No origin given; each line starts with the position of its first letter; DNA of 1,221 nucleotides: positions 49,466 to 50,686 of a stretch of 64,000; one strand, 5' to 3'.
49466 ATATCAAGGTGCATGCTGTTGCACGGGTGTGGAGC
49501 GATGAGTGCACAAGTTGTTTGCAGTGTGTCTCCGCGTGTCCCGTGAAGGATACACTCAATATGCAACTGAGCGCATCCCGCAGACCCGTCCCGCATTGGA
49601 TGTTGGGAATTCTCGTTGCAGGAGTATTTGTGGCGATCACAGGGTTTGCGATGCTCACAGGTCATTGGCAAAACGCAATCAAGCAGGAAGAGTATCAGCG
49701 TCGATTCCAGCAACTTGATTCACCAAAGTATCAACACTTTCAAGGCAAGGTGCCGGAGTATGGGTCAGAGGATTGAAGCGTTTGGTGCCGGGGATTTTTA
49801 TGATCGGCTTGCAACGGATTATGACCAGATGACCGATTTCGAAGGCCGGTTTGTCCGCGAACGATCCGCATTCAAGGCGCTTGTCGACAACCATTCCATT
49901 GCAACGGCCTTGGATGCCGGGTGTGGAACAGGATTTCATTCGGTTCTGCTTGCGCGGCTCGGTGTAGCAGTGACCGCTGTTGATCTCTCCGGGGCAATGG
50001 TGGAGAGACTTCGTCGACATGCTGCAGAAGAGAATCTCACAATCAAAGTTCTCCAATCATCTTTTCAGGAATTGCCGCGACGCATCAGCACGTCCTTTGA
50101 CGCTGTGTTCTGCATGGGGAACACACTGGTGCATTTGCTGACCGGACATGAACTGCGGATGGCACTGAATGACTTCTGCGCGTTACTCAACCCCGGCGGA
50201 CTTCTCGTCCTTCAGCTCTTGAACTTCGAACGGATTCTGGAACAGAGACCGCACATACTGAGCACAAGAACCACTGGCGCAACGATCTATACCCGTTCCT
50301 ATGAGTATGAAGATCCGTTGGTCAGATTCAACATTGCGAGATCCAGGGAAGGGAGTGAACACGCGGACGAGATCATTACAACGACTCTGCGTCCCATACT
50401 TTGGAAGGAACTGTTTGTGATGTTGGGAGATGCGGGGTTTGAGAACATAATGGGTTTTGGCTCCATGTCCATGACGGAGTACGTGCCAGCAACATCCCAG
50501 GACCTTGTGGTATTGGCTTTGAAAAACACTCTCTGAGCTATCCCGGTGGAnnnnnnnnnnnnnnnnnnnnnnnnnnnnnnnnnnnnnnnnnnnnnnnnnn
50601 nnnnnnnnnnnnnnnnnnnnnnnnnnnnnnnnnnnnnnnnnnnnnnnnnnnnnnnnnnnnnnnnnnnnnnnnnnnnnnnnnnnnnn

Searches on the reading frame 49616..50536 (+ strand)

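Call 54: search_protein_families(library=pfam, proteins=[window:49616-50536:+], max_evalue=0.00001)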
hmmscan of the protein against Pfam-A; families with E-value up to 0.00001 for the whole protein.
window:49616-50536:+ (306 aa): 6 families
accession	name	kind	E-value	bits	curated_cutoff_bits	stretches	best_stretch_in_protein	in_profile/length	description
PF13649.12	Methyltransf_25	-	1e-20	74.6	27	1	99-195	2-97/97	Methyltransferase domain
PF08241.18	Methyltransf_11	-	5.6e-17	62.6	21.2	1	99-199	1-95/95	Methyltransferase domain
PF13847.12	Methyltransf_31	-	7.8e-13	48.8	27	1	96-206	5-116/145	Methyltransferase domain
PF08242.18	Methyltransf_12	-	2.3e-12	47.9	30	1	99-197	1-98/98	Methyltransferase domain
PF13489.12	Methyltransf_23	-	6.6e-08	32.9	27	1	96-203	24-120/164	Methyltransferase domain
PF03848.20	TehB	-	7.9e-06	25.9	20.4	0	93-164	29-99/193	Tellurite resistance protein TehB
